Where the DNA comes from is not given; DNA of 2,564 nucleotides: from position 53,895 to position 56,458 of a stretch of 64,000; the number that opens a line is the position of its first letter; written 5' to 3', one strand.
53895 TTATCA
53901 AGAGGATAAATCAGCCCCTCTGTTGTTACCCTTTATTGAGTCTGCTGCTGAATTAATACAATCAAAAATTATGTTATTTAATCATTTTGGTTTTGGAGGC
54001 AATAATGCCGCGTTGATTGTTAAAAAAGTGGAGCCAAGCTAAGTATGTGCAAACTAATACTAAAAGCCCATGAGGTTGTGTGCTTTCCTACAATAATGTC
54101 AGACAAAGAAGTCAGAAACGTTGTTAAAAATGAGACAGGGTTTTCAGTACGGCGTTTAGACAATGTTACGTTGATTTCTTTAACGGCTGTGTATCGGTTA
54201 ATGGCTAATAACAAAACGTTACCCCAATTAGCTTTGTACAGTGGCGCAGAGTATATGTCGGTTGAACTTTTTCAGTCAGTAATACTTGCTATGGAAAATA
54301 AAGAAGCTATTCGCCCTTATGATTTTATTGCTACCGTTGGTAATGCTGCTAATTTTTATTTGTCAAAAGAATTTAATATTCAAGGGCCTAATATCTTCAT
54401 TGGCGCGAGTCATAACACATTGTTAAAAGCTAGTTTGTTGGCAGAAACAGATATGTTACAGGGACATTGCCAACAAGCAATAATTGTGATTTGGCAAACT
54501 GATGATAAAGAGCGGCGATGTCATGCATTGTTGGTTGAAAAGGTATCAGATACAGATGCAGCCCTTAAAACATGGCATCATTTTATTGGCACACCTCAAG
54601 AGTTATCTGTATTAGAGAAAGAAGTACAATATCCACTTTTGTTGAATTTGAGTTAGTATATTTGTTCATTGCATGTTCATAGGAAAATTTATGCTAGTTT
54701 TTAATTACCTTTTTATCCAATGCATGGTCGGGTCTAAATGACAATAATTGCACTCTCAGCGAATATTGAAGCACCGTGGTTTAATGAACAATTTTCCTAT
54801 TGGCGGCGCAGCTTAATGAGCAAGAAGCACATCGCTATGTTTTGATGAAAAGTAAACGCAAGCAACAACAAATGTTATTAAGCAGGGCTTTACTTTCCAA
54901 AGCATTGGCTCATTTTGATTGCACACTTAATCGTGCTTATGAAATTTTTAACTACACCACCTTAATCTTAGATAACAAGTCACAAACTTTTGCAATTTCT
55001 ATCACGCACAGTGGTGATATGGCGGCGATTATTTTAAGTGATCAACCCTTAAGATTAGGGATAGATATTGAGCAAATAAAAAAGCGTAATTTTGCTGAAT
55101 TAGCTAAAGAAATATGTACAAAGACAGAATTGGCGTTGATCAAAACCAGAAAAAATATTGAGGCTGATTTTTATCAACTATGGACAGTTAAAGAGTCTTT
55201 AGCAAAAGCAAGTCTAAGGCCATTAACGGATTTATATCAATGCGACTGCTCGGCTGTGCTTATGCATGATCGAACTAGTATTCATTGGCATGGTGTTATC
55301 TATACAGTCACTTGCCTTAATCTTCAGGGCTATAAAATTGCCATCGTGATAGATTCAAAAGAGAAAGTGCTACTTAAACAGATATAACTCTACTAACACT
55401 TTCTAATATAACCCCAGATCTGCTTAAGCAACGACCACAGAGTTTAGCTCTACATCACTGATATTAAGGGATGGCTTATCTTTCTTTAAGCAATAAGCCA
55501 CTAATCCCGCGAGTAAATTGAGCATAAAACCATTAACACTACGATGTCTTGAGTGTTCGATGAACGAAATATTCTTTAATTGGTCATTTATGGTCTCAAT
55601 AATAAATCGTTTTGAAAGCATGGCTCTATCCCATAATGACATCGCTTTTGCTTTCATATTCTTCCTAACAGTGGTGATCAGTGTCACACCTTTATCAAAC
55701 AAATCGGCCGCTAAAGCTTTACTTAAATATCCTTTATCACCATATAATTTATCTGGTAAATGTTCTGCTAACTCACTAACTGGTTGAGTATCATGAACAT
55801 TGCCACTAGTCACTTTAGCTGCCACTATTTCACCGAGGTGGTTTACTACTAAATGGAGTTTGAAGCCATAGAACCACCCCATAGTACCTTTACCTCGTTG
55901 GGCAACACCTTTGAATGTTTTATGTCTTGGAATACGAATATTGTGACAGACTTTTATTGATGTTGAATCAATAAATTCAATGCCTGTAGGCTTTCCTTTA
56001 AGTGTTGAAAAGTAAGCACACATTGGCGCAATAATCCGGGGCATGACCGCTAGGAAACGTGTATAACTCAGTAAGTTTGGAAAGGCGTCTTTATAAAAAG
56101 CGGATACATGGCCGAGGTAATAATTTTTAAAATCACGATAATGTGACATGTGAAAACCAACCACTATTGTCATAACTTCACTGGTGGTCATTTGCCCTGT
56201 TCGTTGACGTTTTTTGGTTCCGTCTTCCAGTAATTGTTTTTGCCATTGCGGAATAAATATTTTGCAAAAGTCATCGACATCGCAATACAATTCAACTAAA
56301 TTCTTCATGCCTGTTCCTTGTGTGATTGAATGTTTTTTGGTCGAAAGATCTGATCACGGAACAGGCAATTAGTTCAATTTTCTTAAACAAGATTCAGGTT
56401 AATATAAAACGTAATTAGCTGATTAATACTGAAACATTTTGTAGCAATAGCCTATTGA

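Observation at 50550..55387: Compact FAS/PKS-like cluster: ABC-2 exporter, ACP, KS, Cys-less KS-like (CLF) and PPTase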

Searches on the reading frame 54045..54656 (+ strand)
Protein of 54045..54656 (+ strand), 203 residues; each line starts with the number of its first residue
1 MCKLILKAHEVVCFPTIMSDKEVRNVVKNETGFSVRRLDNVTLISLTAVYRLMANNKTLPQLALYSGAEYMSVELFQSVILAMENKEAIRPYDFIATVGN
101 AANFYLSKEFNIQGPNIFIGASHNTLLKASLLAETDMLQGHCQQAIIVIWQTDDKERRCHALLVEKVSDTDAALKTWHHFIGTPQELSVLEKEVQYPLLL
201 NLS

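Call 4: search_protein_families(library=pfam, proteins=[window:54045-54656:+], max_evalue=0.01)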
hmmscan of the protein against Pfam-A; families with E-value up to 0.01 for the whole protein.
window:54045-54656:+ (203 aa): 0 families

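Call 5: search_protein_families(library=ncbifam, proteins=[window:54045-54656:+], max_evalue=0.01)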
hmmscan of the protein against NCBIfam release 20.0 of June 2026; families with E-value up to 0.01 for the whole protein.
window:54045-54656:+ (203 aa): 0 families

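Call 15: find_homologous_proteins(query=window:54045-54656:+)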
Query window:54045-54656:+ (203 aa): 62 proteins with E <= 0.001 among 161 candidates.
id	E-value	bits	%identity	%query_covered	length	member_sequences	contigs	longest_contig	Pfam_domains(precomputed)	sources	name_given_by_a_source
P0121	3.6e-121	420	95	100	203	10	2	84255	-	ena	-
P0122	1.9e-103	362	84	100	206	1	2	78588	-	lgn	-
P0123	2.2e-88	313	74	100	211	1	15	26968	-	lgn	-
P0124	8.7e-84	298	67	100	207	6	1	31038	-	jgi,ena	jgi:hypothetical protein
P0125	2.1e-83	296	71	98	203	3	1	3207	-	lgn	-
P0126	9.0e-83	294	70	100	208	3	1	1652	-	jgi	-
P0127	1.7e-82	294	70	100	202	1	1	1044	-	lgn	-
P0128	1.5e-81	290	69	100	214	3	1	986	-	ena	-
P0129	1.5e-81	290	68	100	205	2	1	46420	-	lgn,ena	-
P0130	4.1e-81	289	67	100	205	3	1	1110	-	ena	-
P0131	5.2e-81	289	68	100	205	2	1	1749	-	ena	-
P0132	1.7e-80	287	68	100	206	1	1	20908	-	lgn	-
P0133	1.8e-80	287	69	100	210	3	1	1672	-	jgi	jgi:hypothetical protein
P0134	3.3e-80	286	67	100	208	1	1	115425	-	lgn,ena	-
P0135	4.3e-80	286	68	100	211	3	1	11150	-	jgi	-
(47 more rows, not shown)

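Call 18: search_solved_structures(query=A1, max_evalue=10, show_alignments=2)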
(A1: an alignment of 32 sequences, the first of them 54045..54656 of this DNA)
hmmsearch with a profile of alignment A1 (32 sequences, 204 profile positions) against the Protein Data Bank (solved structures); distinct sequences matched with E-value up to 10: 1.
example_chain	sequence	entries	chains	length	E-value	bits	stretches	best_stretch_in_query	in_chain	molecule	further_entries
7vpd_A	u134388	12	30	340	1.7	11.3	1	76-122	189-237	DNA-directed RNA polymerase subunit alpha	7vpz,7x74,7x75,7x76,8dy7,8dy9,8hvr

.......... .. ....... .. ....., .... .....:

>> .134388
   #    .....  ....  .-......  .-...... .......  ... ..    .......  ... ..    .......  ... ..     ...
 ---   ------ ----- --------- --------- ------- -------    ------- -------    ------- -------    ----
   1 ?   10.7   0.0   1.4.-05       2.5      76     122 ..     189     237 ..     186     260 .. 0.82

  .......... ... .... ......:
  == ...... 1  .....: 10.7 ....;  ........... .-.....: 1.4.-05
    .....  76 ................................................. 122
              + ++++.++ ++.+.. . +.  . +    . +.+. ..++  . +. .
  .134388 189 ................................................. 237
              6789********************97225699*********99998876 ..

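Call 24: predict_structure(alignment_id=A1)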
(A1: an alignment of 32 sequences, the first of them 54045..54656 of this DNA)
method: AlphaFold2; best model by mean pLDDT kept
length: 203 residues; sequences in the alignment: 32
mean_pLDDT: 84.7   pTM: 0.82
mean pLDDT of the five models: 84.7, 84.2, 83.8, 82.8, 82.4
residues with pLDDT >= 90: 99; 70-90: 68; 50-70: 34; < 50: 2
segments of 3 or more residues with pLDDT < 50: none
pLDDT, mean of each block of 10 residues (from residue 1): 86 92 96 91 95 93 88 63 75 64 95 93 85 93 94 87 86 69 69 80 82
secondary structure, 60 per line:
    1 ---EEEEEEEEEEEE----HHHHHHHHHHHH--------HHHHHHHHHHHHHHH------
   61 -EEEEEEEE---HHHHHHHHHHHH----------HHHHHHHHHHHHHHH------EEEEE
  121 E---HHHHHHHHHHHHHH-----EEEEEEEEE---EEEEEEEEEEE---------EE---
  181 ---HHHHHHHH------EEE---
elements in order: E4-15 H20-31 H40-54 E62-69 H73-84 H95-109 E116-121 H125-138 E144-152 E156-166 H184-191 E198-200

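Call 27: fold_search(model_id=the predicted structure, library=pdb)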
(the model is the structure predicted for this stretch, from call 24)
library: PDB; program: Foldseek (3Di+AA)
matches with E <= 10: 968; with E <= 0.001: 136
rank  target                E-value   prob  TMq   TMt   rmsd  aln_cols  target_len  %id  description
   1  6qsp_B                7.5e-07  1.00  0.51  0.44   9.2       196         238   12  Ketosynthase (ApeO) in Complex with its Chain Length Factor (ApeC) from Xenorhabdus doucetiae (released 2019-04-03)
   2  6kxf_B                9.7e-07  1.00  0.51  0.30   8.9       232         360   14  The ishigamide ketosynthase/chain length factor (released 2020-05-06)
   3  6kog_A                2.0e-06  1.00  0.42  0.22  13.1       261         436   11  Ketosynthase domain in tenuazonic acid synthetase 1 (TAS1). (released 2020-07-01)
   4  6kxe_B                2.1e-06  1.00  0.50  0.30   8.6       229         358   14  The ishigamide ketosynthase/chain length factor (released 2020-05-06)
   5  6kxd_B                2.1e-06  1.00  0.49  0.29   8.9       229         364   14  The ishigamide ketosynthase/chain length factor (released 2020-05-06)
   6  8z5c_A                3.5e-06  1.00  0.51  0.27   7.8       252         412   12  Cystal structure of beta-ketoacyl-ACP synthase FabF from Helicobacter pylori (released 2024-10-09)
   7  8z5e_E                5.2e-06  1.00  0.48  0.25   9.6       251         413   12  Crystal structure of beta-ketoacyl-ACP synthase FabF K336A in complex with octanoyl-ACP from Helicobacter pylori (released 2024-10-09)
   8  1tqy_A                1.0e-05  1.00  0.47  0.25   8.9       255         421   10  The Actinorhodin Ketosynthase/Chain Length Factor (released 2004-07-27)
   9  8vdb_D                1.3e-05  1.00  0.48  0.31  11.3       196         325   15  Crystal structure of Bacillus subtilis FabHB, beta-ketoacyl carrier protein synthase III (released 2024-02-14)
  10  1kas                  1.4e-05  1.00  0.52  0.28   7.2       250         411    9  BETA-KETOACYL-ACP SYNTHASE II FROM ESCHERICHIA COLI (released 1999-03-02)
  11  8z5c_B                1.4e-05  1.00  0.52  0.28   7.5       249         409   11  Cystal structure of beta-ketoacyl-ACP synthase FabF from Helicobacter pylori (released 2024-10-09)
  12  8r1v_A                1.8e-05  1.00  0.53  0.28   7.8       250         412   12  Pseudomonas aeruginosa FabF C164A in complex with N-(1,5-dimethyl-3-oxo-2-phenyl-2,3-dihydro-1H-pyrazol-4-yl)-2-(4-met (released 2024-03-06)
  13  4b7v_B                1.9e-05  1.00  0.44  0.25  10.8       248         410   10  Structure of wild type Pseudomonas aeruginosa FabF (KASII) (released 2013-09-04)
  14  6smp_F                2.0e-05  1.00  0.43  0.27   9.4       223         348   10  AntDE:AntF (holo): type II PKS acyl-carrier protein in complex with its ketosynthase bound to the hexaketide (released 2020-05-27)
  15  4jpf                  2.1e-05  1.00  0.51  0.27   8.7       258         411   12  Structure of wild type Pseudomonas aeruginosa FabF (KASII) in Complex with ligand (released 2014-04-02)
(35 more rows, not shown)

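Call 33: find_related_loci(query=A1, collection=genome_contigs, flank=10000)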
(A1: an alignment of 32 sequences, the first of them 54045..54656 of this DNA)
Query A1 (203 aa) in genome_contigs; peptide patterns used: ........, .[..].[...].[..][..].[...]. (x = any residue, [..] = any of these).
94 stretches matched a pattern; 24 encode a relative of the query (tblastn E <= 1e-3); 24 distinct loci.
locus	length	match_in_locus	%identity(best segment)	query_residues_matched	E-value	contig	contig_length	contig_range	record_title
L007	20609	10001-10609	100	1-203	4e-139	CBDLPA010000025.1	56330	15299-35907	MAG TPA_asm: uncultured Colwellia sp. isolate SRR2018010_maxbin2_1 genome assembly, contig: ERZ3820729.85, whole genome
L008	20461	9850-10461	64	1-203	6e-85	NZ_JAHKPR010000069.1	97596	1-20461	Colwellia sp. E2M01 E2M01_E2M01_contig_9, whole genome shotgun sequence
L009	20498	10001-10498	62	1-166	3e-67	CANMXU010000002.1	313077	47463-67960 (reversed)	uncultured Alteromonadaceae bacterium isolate N2-207-Z.fasta genome assembly, contig: NODE_2, whole genome shotgun seque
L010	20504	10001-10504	56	4-166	2e-61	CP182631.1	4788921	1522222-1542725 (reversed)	Colwellia sp. RE-S-Sl-9 chromosome, complete genome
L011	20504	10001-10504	55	4-166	8e-61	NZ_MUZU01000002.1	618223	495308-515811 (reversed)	Pseudocolwellia agarivorans strain QM50 contig2, whole genome shotgun sequence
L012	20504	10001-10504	55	8-171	3e-56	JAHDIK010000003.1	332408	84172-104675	MAG: Colwellia sp. isolate MAG-91 RZ_42, whole genome shotgun sequence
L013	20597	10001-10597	48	1-174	1e-54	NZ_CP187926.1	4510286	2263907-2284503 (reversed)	Pseudocolwellia sp. HL-MZ7 chromosome, complete genome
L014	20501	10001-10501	44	8-164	2e-41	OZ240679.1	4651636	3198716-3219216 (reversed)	MAG: uncultured Pseudoalteromonas sp. isolate b477293d-19e9-444a-a3ef-2e93a42cbec6 genome assembly, chromosome: 1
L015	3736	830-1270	46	18-164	2e-39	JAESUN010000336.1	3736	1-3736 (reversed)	MAG: Opitutaceae bacterium isolate NORP342 CoAssembly_3400610, whole genome shotgun sequence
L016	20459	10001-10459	42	13-165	2e-39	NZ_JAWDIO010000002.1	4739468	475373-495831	Paraglaciecola aquimarina strain KCTC 32108 contig_2, whole genome shotgun sequence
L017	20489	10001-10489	40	3-165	2e-38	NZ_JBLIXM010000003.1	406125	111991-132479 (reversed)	Paraglaciecola sp. 2405UD69-4 2405UD69-4_3, whole genome shotgun sequence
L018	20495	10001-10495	42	4-170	3e-38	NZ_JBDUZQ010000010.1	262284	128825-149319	MAG: Paraglaciecola sp. isolate CB.43.F.B2_119_89 CB_43_F_B2_119_89_000000000010, whole genome shotgun sequence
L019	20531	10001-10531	40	9-190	8e-37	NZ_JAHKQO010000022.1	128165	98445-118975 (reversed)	Paraglaciecola arctica strain A3R16 A3R16_A3R16_contig_3, whole genome shotgun sequence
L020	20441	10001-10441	46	18-164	2e-36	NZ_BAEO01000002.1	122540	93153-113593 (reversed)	Paraglaciecola arctica BSs20135, whole genome shotgun sequence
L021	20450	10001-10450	44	18-168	4e-36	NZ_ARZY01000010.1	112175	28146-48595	Catenovulum agarivorans DS-2 contig10, whole genome shotgun sequence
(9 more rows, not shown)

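Call 34: search_protein_representatives(alignment_id=A1)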
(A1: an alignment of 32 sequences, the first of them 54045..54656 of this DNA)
Query: 32 sequences, 204 profile positions. Proteins with E-value up to 0.001 (for the whole library): 299; up to 1e-10: 84; up to 1e-30: 11. The best 150 are listed.
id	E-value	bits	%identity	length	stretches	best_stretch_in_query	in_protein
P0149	1.2e-75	269.8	-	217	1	1-191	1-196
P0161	1.6e-67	243.3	-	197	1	2-187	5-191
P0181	2.1e-65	236.4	-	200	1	3-201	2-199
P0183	5.3e-63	228.5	-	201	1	2-175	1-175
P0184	1.3e-62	227.2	-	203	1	2-203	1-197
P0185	4.6e-57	209.1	-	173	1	11-166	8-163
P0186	7.6e-54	198.6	-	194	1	2-172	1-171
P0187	2.9e-50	186.9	-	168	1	4-166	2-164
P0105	2.7e-49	183.8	-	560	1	3-161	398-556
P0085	9.3e-46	172.2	-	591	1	4-166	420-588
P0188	1.8e-35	138.6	-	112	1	2-94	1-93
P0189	9.3e-22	93.8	-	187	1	5-173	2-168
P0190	1.0e-19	87.1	-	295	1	4-149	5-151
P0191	1.8e-17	79.8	-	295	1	22-147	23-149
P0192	3.9e-17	78.7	-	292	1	4-147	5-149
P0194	1.4e-16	76.9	-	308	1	7-147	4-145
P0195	2.3e-16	76.2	-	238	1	6-151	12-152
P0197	3.3e-16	75.7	-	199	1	7-151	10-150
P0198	3.9e-16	75.5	-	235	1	4-151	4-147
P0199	6.1e-16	74.8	-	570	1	7-170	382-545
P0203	1.0e-14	70.9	-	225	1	8-170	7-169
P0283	1.0e-09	54.5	-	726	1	4-124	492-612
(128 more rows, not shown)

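Call 35: search_protein_families(library=pfam, proteins=[P0189, P0190, P0191, P0194, P0195, P0197, P0198, P0199, P0203, P0283], max_evalue=0.01)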
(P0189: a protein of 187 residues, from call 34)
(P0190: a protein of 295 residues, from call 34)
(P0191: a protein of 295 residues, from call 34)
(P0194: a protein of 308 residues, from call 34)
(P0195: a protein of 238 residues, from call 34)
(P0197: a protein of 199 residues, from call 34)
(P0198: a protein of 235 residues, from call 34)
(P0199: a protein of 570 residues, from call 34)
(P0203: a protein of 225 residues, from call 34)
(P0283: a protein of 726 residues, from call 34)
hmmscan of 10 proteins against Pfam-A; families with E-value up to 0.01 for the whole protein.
P0189 (187 aa): 0 families

P0190 (295 aa): 0 families

P0191 (295 aa): 1 family
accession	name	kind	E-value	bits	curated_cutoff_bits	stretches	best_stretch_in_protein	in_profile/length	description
PF13723.12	Ketoacyl-synt_2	-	0.0076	16.3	25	0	37-105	28-92/223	Beta-ketoacyl synthase, N-terminal domain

P0194 (308 aa): 0 families

P0195 (238 aa): 0 families

P0197 (199 aa): 0 families

P0198 (235 aa): 1 family
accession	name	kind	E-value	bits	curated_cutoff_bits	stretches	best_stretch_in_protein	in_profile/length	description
PF00109.32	ketoacyl-synt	-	0.0079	16.3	20.8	0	52-145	109-199/252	Beta-ketoacyl synthase, N-terminal domain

P0199 (570 aa): 4 families
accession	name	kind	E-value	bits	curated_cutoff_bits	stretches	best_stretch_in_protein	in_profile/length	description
PF02801.28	Ketoacyl-synt_C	-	1.1e-20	74.3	20.8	1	213-321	2-115/119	Beta-ketoacyl synthase, C-terminal domain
PF00109.32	ketoacyl-synt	-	5.4e-12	46.3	20.8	1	124-204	166-247/252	Beta-ketoacyl synthase, N-terminal domain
PF08545.16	ACP_syn_III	-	1.2e-05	25.6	24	1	128-163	3-38/80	3-Oxoacyl-[acyl-carrier-protein (ACP)] synthase III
PF00108.29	Thiolase_N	-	0.0023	17.8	26.4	1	123-162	76-115/260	Thiolase, N-terminal domain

P0203 (225 aa): 0 families

P0283 (726 aa): 2 families
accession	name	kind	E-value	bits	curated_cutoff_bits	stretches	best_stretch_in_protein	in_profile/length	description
PF02801.28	Ketoacyl-synt_C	-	7.5e-20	71.6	20.8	1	289-394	1-114/119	Beta-ketoacyl synthase, C-terminal domain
PF00109.32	ketoacyl-synt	-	2.8e-12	47.2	20.8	1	120-279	87-247/252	Beta-ketoacyl synthase, N-terminal domain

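Call 40: list_cluster_members(proteins=[P0189, P0190, P0191, P0194, P0195, P0197, P0198, P0199, P0203, P0283])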
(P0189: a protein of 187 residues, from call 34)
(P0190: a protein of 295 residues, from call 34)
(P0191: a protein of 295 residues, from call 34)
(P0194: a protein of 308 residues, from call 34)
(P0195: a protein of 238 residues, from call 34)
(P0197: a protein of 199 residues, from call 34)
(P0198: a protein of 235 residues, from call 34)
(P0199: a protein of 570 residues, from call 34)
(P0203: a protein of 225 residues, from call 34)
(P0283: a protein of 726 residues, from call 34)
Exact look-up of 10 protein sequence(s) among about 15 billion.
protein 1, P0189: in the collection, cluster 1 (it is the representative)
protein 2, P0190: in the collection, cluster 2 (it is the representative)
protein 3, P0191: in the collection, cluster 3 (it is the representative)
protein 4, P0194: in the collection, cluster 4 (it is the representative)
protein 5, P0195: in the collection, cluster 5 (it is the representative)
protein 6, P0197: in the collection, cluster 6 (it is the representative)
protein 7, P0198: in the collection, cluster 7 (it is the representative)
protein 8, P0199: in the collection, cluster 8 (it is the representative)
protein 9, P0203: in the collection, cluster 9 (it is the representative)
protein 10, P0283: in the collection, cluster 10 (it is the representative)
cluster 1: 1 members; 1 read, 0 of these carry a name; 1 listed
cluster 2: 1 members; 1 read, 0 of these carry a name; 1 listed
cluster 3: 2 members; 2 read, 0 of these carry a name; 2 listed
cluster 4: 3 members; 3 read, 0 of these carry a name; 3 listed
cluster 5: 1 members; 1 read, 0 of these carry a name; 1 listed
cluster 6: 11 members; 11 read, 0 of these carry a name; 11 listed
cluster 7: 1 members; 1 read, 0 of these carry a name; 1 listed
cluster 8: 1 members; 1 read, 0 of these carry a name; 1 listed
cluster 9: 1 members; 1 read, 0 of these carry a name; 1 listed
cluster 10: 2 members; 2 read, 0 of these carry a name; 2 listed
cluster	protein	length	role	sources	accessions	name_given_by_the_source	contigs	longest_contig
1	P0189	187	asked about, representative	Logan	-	-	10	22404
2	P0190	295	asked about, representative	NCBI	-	-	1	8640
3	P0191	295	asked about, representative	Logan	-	-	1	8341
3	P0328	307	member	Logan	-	-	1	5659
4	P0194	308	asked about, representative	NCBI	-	-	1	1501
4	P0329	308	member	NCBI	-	-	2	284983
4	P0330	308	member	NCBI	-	-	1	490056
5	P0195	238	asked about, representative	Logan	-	-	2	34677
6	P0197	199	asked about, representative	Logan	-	-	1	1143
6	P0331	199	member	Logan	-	-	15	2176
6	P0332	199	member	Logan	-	-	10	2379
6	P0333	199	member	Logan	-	-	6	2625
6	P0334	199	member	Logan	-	-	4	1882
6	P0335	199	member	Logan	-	-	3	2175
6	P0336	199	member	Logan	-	-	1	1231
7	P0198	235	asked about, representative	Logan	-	-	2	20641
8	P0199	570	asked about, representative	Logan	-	-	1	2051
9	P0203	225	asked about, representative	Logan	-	-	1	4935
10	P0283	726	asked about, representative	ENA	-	-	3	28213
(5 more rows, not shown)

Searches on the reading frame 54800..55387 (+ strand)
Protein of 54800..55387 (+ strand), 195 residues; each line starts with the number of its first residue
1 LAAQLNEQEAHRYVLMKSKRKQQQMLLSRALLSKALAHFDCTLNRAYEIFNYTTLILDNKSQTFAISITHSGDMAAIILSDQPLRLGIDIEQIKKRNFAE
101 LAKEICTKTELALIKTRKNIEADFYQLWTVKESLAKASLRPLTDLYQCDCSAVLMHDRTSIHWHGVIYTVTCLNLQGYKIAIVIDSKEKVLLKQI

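Call 4: search_protein_families(library=pfam, proteins=[window:54800-55387:+], max_evalue=0.01)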
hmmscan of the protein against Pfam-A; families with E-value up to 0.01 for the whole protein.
window:54800-55387:+ (195 aa): 1 family
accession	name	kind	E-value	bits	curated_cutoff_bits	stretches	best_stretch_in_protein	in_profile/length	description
PF01648.25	ACPS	-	2.3e-13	50.6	25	1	85-142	1-65/111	4'-phosphopantetheinyl transferase superfamily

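Call 5: search_protein_families(library=ncbifam, proteins=[window:54800-55387:+], max_evalue=0.01)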
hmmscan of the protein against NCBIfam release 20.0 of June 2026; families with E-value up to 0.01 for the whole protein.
window:54800-55387:+ (195 aa): 5 families
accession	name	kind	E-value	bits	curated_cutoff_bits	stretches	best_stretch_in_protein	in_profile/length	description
NF047349.1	4PPT_AusB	equivalog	1.5e-11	44.1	225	1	46-172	64-183/205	aureusimine biosynthesis 4'-phosphopantetheinyl transferase AusB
NF007676.0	PRK10351.1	equivalog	6.3e-11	42.2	174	1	20-137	29-142/195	4'-phosphopantetheinyl transferase AcpT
NF042922.1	4PPT_HetI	equivalog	1.8e-07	30.7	370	1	4-150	39-191/235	4'-phosphopantetheinyl transferase HetI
TIGR00556.1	pantethn_trn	domain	1.4e-06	28.4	45.35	1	86-137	5-63/128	phosphopantetheine--protein transferase domain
NF007604.0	PRK10251.1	equivalog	0.00085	18.9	169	1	67-138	90-161/209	enterobactin synthase subunit EntD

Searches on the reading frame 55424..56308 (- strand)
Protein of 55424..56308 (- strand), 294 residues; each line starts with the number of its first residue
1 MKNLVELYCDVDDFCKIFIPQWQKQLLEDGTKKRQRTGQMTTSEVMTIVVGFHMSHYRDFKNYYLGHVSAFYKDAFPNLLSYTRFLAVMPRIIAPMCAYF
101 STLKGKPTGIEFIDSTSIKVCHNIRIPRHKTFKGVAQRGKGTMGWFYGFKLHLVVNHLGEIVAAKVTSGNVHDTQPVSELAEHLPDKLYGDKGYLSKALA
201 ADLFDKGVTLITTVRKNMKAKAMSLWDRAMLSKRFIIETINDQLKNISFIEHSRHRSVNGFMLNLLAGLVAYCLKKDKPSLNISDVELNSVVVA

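Call 5: search_protein_families(library=ncbifam, proteins=[window:55424-56308:-], max_evalue=0.01)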
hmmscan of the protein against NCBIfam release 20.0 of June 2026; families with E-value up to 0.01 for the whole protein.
window:55424-56308:- (294 aa): 9 families
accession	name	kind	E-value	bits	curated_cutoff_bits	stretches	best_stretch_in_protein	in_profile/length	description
NF033520.1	transpos_IS982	equivalog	3.5e-84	282.2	130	1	42-275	2-242/243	IS982 family transposase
NF033580.1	transpos_IS5_3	equivalog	7.8e-14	51.8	110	1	107-247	88-231/258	IS5 family transposase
NF033581.1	transpos_IS5_4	equivalog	2.6e-12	46.7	140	1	140-272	146-282/285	IS5 family transposase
NF033592.1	transpos_IS4_1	equivalog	8.9e-11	41.5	115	1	18-221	5-213/332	IS4 family transposase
NF033551.1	transpos_IS1182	equivalog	2.3e-10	40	270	1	142-219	261-346/488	IS1182 family transposase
NF033579.1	transpos_IS5_2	equivalog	2.6e-10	40.2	140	1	56-231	60-227/289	IS5 family transposase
NF033578.1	transpos_IS5_1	equivalog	0.00049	19.3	275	1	137-275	272-414/419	IS5 family transposase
NF033559.2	transpos_IS1634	equivalog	0.0026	16.8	100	1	149-225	167-249/483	IS1634 family transposase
NF033593.1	transpos_ISNCY_1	equivalog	0.0031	16.3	325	1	138-272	291-437/444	ISNCY family transposase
